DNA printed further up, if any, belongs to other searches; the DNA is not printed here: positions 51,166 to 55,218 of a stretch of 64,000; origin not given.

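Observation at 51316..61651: Triplicated giant GT-C-like membrane proteins; two of them overlap 3'-to-3' on opposite strands by 48 nt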

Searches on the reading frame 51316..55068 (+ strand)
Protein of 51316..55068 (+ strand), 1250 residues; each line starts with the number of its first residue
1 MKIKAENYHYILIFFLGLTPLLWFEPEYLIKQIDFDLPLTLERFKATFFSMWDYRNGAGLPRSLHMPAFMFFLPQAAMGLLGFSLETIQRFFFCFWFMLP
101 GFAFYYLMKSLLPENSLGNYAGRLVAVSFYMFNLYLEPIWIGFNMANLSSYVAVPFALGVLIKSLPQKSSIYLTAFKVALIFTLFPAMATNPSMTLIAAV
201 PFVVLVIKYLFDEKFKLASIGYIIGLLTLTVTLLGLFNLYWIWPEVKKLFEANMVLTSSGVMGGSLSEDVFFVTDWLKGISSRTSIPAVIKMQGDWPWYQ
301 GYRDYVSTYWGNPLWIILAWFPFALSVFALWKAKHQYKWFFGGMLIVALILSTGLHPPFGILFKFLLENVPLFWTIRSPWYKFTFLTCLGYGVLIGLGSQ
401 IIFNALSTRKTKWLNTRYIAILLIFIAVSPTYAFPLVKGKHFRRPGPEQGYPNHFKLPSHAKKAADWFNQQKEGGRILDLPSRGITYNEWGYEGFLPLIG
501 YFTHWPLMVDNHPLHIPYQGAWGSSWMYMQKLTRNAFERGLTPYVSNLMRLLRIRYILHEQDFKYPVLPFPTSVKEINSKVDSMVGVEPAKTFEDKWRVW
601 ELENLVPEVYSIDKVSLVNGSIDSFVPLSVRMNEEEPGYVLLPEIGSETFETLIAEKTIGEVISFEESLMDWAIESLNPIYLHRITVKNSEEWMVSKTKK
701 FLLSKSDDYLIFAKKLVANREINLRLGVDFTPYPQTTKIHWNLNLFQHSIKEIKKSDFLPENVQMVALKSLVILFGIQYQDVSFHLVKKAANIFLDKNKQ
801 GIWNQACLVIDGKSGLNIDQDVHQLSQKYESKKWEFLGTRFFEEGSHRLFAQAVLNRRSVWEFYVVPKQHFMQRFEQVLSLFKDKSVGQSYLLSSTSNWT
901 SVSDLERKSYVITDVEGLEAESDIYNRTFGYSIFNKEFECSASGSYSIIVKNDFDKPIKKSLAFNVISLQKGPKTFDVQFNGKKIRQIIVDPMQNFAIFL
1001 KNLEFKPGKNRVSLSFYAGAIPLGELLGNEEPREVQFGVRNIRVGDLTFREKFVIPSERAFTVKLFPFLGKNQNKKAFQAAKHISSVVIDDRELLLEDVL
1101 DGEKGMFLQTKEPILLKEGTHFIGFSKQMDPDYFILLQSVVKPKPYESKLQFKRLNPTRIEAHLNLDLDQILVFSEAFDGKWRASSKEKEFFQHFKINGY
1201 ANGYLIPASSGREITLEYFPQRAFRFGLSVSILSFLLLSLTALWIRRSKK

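Call 5: search_protein_families(library=pfam, proteins=[window:51316-55068:+], max_evalue=0.01)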
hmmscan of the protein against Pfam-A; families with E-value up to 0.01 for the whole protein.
window:51316-55068:+ (1250 aa): 0 families

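Call 6: search_protein_families(library=ncbifam, proteins=[window:51316-55068:+], max_evalue=0.01)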
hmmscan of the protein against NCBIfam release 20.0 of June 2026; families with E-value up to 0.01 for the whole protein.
window:51316-55068:+ (1250 aa): 0 families

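Call 23: list_cluster_members(proteins=[window:51316-55068:+, window:55070-58654:+, window:58607-61651:-, window:61868-63532:+, window:48803-50704:+, P0003])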
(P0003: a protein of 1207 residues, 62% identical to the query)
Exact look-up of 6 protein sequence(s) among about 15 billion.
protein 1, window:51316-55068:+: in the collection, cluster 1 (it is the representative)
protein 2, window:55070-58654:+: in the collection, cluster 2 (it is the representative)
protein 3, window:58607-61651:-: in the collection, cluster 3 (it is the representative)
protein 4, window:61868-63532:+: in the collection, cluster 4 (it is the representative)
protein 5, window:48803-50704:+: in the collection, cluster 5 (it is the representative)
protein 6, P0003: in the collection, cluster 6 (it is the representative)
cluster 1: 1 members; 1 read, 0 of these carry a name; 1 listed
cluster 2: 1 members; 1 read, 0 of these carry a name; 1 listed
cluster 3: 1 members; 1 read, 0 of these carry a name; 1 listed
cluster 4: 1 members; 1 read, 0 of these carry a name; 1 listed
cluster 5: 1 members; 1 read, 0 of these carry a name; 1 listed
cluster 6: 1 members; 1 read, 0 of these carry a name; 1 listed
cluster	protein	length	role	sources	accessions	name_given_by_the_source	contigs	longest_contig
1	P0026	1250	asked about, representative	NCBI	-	-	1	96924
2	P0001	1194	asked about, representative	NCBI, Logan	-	-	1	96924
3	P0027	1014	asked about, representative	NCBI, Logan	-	-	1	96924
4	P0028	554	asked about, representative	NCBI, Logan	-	-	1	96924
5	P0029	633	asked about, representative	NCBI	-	-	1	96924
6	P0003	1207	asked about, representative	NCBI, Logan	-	-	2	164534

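Call 70: predict_structure(alignment_id=A4)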
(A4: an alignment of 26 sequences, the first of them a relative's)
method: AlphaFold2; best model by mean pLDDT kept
length: 1014 residues; sequences in the alignment: 26
mean_pLDDT: 83.3   pTM: 0.81
mean pLDDT of the five models: 83.3, 82.3, 80.8, 80.4, 80.1
residues with pLDDT >= 90: 430; 70-90: 408; 50-70: 149; < 50: 27
segments of 3 or more residues with pLDDT < 50: 1-3, 257-260, 511-513, 681-683
pLDDT, mean of each block of 10 residues (from residue 1): 63 94 93 83 91 84 88 95 95 97 97 93 97 91 93 97 93 95 92 93 93 91 94 96 85 58 74 91 91 76 83 92 97 95 97 94 89 88 97 97 88 92 95 88 83 94 93 76 82 87 70 58 85 84 91 86 53 85 93 96 90 75 79 69 56 56 53 61 57 72 59 65 85 84 78 74 81 83 79 60 79 74 69 70 83 79 82 75 71 57 80 94 90 90 88 85 89 94 94 94 87 73
secondary structure, 60 per line:
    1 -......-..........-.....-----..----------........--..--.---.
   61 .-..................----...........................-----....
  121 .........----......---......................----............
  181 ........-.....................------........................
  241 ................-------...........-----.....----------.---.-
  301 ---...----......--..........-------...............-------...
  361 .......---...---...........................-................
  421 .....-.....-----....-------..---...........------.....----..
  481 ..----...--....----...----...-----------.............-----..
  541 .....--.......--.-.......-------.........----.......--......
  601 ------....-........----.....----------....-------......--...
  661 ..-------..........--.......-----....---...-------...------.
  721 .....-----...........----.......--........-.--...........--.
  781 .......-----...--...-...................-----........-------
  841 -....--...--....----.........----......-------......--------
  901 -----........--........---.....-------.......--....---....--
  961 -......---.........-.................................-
elements in order (helices of 4 or more, strands of 3 or more residues): H2-7 H9-18 H20-24 H42-49 H63-80 H85-111 H117-129 H134-139 H143-164 H169-188 H190-210 H217-256 H264-274 H280-284 H311-316 H319-328 H336-350 H358-367 H377-403 H405-425 H427-431 H453-463 E470-474 E479-482 E487-489 H492-495 E500-502 H521-533 H539-545 E548-554 H559-565 H573-581 E586-592 E595-600 E607-610 E615-619 H624-628 E639-642 H650-655 E658-662 E673-679 E685-688 E694-697 E701-703 E711-713 E720-725 E731-741 E746-752 E755-762 E767-777 E780-787 E793-795 E798-800 E802-820 E826-833 E842-845 E848-850 E853-856 E861-869 E874-879 E887-892 E906-913 E916-923 E927-931 E939-945 E948-951 E955-958 E962-967 E971-979 H981-1013

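Call 72: fold_search(model_id=the predicted structure, library=pdb)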
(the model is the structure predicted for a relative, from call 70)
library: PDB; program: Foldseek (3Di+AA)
matches with E <= 10: 1143; with E <= 0.001: 11
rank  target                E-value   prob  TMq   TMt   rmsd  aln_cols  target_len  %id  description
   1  6wby                  2.4e-20  1.00  0.58  0.48  12.0      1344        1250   10  Single-Particle Cryo-EM Structure of Arabinofuranosyltransferase AftD from Mycobacteria, Mutant R1389S Class 2 (released 2020-05-13)
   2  6w98_A                1.8e-19  1.00  0.57  0.45  14.2      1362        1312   10  Single-Particle Cryo-EM Structure of Arabinofuranosyltransferase AftD from Mycobacteria (released 2020-05-13)
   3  6wbx                  2.0e-17  1.00  0.56  0.46  14.4      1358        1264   10  Single-Particle Cryo-EM Structure of Arabinofuranosyltransferase AftD from Mycobacteria, Mutant R1389S Class 1 (released 2020-05-13)
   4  6s7t_A                3.5e-06  1.00  0.30  0.40  13.3       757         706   11  Cryo-EM structure of human oligosaccharyltransferase complex OST-B (released 2019-12-18)
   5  6s7o_A                4.4e-06  1.00  0.32  0.45  12.3       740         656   10  Cryo-EM structure of human oligosaccharyltransferase complex OST-A (released 2019-12-18)
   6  5x7o_A                1.8e-05  1.00  0.09  0.08  20.0       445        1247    9  Crystal structure of Paenibacillus sp. 598K alpha-1,6-glucosyltransferase (released 2017-07-26)
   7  3wnp_A                2.6e-04  1.00  0.09  0.13  22.4       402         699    9  D308A, F268V, D469Y, A513V, and Y515S quintuple mutant of Bacillus circulans T-3040 cycloisomaltooligosaccharide gluca (released 2014-02-05)
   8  3wnk                  5.3e-04  1.00  0.13  0.18  24.7       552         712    8  Crystal Structure of Bacillus circulans T-3040 cycloisomaltooligosaccharide glucanotransferase (released 2014-02-05)
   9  3wnn_A                6.5e-04  1.00  0.11  0.14  22.1       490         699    8  D308A mutant of Bacillus circulans T-3040 cycloisomaltooligosaccharide glucanotransferase complexed with isomaltooctao (released 2014-02-05)
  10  4ind_A                7.6e-04  0.99  0.08  0.17  20.2       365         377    9  The Triple Jelly Roll Fold and Turret Assembly in an Archaeal Virus (released 2013-01-23)
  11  4xup_D                8.5e-04  1.00  0.09  0.23  19.7       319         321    8  Structure of the N-terminal CBM22-1-CBM22-2 tandem domain from Paenibacillus barcinonensis Xyn10C (released 2015-06-03)
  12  3wnl_A                1.1e-03  1.00  0.11  0.15  22.1       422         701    9  D308A mutant of Bacillus circulans T-3040 cycloisomaltooligosaccharide glucanotransferase complexed with isomaltohexao (released 2014-02-05)
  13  3wno_A                1.1e-03  0.98  0.10  0.13  22.8       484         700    7  D308A mutant of Bacillus circulans T-3040 cycloisomaltooligosaccharide glucanotransferase complexed with cycloisomalto (released 2014-02-05)
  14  3j31_P                1.2e-03  0.85  0.07  0.13  20.4       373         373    8  Life in the extremes: atomic structure of Sulfolobus Turreted Icosahedral Virus (released 2013-05-01)
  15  4xup_F                1.8e-03  1.00  0.08  0.23  21.2       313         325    9  Structure of the N-terminal CBM22-1-CBM22-2 tandem domain from Paenibacillus barcinonensis Xyn10C (released 2015-06-03)
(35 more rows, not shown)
